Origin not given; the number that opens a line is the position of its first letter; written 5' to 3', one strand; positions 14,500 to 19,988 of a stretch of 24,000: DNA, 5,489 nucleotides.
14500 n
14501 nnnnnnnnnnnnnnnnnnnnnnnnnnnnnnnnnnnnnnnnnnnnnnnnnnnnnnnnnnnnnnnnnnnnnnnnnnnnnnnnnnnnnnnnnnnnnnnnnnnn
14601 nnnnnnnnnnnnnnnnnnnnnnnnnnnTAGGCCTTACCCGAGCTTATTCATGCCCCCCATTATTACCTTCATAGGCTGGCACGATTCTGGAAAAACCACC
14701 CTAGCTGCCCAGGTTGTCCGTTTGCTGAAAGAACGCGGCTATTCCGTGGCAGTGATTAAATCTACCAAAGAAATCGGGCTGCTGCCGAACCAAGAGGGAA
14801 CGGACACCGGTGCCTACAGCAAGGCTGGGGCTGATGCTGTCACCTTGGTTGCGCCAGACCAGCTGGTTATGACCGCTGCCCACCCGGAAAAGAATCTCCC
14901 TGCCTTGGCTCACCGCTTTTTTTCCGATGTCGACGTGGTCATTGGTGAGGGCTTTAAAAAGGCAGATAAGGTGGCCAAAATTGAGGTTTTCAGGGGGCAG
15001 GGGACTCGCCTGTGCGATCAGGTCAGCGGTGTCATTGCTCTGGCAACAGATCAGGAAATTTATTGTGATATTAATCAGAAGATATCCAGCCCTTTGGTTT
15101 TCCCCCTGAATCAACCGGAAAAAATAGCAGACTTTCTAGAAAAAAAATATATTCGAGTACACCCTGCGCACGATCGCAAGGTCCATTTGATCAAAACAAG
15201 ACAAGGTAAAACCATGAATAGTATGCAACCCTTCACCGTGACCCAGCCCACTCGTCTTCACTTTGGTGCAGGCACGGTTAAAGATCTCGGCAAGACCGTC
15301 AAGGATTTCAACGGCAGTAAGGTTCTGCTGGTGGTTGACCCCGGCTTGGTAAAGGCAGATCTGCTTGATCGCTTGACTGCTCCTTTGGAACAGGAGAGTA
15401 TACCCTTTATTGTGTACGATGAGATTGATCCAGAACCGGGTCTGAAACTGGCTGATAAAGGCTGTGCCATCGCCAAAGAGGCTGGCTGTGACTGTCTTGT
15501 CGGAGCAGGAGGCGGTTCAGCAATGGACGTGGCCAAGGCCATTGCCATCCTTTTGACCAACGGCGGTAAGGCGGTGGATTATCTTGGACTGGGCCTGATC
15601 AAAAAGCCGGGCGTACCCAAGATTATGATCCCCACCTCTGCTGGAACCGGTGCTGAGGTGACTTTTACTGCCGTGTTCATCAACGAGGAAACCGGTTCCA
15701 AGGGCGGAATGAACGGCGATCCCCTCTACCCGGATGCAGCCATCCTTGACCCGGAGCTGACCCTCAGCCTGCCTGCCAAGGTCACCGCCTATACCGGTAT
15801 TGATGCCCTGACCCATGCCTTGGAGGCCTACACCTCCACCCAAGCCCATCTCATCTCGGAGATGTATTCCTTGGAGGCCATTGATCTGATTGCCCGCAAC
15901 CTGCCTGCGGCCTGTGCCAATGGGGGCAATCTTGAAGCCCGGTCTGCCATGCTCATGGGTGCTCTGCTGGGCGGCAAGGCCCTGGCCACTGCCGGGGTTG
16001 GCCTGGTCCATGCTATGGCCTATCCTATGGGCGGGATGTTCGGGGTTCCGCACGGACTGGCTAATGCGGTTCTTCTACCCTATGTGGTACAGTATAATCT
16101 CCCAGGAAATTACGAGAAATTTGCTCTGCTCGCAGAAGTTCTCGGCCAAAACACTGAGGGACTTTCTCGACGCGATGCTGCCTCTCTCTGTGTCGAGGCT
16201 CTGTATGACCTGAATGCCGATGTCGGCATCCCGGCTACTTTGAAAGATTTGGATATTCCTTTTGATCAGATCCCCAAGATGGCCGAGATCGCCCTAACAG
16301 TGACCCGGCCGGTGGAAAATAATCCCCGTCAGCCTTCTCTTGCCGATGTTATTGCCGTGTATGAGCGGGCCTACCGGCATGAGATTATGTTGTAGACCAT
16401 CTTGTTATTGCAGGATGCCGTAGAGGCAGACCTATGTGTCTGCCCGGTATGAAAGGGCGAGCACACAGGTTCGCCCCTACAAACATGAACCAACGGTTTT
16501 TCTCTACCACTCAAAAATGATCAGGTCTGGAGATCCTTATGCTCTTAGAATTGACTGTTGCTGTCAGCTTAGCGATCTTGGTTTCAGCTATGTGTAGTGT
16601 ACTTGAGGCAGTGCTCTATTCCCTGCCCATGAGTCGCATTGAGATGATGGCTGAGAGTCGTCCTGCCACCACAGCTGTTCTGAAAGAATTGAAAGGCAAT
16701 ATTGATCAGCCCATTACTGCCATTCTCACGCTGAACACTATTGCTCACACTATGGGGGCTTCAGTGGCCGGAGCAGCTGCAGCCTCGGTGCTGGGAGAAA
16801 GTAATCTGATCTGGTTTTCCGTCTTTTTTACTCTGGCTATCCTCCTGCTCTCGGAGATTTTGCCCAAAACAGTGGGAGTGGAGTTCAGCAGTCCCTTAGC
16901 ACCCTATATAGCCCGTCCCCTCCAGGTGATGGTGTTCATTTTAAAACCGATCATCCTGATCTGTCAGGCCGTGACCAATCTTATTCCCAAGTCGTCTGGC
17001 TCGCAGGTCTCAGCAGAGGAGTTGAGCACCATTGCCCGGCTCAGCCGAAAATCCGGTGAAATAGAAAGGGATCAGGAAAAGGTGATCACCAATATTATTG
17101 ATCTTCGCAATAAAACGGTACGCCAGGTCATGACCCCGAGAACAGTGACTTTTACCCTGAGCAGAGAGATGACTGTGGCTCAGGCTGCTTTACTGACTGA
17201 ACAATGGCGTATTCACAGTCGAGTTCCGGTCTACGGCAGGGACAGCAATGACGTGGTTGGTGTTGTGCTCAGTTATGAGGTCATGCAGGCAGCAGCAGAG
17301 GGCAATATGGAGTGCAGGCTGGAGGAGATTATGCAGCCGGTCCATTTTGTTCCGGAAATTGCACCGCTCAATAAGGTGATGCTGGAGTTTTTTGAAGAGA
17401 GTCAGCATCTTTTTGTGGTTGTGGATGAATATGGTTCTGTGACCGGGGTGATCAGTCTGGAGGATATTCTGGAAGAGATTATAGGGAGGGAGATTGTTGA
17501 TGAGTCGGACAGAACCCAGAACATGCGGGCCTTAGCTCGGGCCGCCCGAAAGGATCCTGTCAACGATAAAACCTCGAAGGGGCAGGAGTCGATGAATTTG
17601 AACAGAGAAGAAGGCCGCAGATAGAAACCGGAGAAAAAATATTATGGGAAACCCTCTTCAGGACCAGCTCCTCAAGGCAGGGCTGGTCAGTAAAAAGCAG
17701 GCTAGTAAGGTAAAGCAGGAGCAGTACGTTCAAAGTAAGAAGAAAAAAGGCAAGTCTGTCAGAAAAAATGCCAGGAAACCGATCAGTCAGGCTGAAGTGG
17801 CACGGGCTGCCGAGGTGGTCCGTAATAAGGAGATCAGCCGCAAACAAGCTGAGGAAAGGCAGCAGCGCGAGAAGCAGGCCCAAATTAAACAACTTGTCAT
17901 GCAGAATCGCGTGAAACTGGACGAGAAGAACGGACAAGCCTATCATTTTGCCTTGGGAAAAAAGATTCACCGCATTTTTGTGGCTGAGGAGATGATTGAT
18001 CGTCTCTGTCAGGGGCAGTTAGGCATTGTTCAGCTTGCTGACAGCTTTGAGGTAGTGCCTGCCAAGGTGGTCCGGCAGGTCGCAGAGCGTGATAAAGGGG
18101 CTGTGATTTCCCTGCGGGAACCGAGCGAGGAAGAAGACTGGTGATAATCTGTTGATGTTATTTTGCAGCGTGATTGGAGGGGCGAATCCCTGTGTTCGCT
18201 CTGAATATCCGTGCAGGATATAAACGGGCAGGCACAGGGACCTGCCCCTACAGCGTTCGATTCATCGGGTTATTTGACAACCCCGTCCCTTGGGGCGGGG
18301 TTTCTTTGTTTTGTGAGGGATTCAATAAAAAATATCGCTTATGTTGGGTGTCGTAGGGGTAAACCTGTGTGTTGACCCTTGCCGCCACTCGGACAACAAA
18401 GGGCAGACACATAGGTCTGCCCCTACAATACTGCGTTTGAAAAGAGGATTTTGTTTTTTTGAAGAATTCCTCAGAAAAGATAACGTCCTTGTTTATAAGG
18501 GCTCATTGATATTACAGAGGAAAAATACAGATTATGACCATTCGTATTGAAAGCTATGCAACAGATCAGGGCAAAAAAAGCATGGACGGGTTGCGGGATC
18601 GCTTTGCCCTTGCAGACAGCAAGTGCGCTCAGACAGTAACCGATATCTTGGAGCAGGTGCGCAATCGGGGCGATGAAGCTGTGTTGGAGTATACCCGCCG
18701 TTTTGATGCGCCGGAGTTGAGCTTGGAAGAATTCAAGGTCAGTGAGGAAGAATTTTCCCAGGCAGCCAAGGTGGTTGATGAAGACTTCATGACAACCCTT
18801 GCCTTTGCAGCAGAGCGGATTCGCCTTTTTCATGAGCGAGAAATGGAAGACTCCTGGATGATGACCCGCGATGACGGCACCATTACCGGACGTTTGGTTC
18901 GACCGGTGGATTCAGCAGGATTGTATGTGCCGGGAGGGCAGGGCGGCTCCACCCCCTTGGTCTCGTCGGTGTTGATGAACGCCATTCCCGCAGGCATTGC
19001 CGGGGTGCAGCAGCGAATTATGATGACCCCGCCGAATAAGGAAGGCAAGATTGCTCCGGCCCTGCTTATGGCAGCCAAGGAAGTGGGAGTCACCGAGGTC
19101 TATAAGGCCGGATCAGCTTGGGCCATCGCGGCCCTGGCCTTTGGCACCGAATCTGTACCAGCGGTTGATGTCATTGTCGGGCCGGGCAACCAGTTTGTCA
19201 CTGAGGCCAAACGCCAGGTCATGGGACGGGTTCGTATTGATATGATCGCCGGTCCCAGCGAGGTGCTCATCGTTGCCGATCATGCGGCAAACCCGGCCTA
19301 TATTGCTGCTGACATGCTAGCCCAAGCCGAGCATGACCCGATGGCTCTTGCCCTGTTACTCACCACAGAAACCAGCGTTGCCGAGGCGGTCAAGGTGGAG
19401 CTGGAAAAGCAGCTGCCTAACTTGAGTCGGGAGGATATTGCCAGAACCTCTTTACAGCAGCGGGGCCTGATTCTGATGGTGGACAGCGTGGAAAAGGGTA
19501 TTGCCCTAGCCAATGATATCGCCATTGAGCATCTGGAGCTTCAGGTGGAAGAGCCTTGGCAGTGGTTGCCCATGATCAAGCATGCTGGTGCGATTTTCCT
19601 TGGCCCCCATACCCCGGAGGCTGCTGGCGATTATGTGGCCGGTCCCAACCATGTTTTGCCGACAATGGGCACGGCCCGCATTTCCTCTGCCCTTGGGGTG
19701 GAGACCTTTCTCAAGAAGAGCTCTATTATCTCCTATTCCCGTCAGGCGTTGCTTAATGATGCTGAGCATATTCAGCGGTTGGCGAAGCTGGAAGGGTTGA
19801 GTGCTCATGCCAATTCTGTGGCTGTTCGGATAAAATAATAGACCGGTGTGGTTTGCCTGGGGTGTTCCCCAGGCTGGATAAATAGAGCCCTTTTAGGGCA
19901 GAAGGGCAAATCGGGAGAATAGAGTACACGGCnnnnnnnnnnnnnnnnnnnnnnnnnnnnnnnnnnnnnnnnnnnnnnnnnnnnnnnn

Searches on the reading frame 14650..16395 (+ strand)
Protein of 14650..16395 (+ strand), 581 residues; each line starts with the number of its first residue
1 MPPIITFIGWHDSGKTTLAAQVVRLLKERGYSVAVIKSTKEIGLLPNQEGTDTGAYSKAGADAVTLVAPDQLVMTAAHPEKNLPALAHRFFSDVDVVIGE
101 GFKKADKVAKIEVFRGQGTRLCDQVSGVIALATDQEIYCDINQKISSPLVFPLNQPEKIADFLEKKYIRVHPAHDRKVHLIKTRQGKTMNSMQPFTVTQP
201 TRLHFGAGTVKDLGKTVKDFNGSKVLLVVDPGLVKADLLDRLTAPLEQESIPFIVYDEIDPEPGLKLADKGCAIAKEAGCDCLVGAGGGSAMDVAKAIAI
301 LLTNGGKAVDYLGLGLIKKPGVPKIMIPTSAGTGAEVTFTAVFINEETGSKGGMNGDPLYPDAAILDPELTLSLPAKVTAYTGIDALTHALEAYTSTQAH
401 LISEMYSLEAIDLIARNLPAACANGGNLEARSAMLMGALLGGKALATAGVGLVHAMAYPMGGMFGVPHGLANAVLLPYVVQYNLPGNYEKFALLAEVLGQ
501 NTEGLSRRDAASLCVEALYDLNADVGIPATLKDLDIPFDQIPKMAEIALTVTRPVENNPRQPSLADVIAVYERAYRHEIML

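Call 73: search_protein_families(library=pfam, proteins=[window:14650-16395:+], max_evalue=0.001)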
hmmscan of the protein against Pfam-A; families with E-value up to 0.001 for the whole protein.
window:14650-16395:+ (581 aa): 5 families
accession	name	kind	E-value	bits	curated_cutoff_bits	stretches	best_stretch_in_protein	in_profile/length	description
PF25137.1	ADH_Fe_C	-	7.7e-55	186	27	1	379-575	1-194/194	Fe-containing alcohol dehydrogenase family, C-terminal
PF00465.25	Fe-ADH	-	6.7e-49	166.1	31.3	1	200-368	1-168/168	Iron-containing alcohol dehydrogenase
PF03205.20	MobB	-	3.5e-26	92.1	26.6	1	4-134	1-133/133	Molybdopterin guanine dinucleotide synthesis protein B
PF13685.12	Fe-ADH_2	-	1.4e-09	38.6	28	1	205-301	2-96/149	Iron-containing alcohol dehydrogenase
PF01656.29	CbiA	-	0.00034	21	25.4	1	12-44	9-41/125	CobQ/CobB/MinD/ParA nucleotide binding domain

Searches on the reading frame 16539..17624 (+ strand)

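Call 73: search_protein_families(library=pfam, proteins=[window:16539-17624:+], max_evalue=0.001)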
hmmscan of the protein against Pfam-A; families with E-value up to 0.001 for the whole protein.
window:16539-17624:+ (361 aa): 2 families
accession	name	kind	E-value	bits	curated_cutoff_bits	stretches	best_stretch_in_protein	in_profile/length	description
PF01595.25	CNNM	-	6.6e-30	104.6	28.4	1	11-178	5-180/181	Cyclin M transmembrane N-terminal domain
PF00571.33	CBS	-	3.4e-15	56.5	24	2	262-315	2-56/57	CBS domain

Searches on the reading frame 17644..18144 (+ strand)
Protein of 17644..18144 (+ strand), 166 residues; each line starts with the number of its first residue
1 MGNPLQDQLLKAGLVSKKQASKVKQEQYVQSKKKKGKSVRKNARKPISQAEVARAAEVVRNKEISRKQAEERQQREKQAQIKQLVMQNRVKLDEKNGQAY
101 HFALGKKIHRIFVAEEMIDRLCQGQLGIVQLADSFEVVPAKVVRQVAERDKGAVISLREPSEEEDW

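Call 73: search_protein_families(library=pfam, proteins=[window:17644-18144:+], max_evalue=0.001)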
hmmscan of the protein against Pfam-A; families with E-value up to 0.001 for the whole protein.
window:17644-18144:+ (166 aa): 1 family
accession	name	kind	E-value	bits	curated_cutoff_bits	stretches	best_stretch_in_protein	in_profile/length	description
PF09831.14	DUF2058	-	6.8e-37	127.7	25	1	4-164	1-157/174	Uncharacterized protein conserved in bacteria (DUF2058)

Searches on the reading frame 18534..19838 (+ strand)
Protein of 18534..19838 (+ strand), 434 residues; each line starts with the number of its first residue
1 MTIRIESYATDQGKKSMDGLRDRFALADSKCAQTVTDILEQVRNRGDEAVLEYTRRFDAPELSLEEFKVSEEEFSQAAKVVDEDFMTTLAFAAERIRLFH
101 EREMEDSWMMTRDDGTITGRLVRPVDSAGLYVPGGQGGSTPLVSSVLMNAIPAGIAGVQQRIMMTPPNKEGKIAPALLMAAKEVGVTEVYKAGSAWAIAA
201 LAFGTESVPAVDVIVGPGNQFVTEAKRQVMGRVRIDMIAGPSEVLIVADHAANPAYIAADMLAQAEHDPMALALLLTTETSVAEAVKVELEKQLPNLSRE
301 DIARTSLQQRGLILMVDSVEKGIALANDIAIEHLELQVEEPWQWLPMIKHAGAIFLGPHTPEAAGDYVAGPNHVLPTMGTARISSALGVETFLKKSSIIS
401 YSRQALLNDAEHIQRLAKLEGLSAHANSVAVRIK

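Call 73: search_protein_families(library=pfam, proteins=[window:18534-19838:+], max_evalue=0.001)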
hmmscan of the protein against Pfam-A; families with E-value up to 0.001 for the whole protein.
window:18534-19838:+ (434 aa): 1 family
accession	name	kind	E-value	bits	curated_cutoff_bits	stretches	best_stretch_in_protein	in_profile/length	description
PF00815.25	Histidinol_dh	-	3.5e-167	557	27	1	26-433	6-411/411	Histidinol dehydrogenase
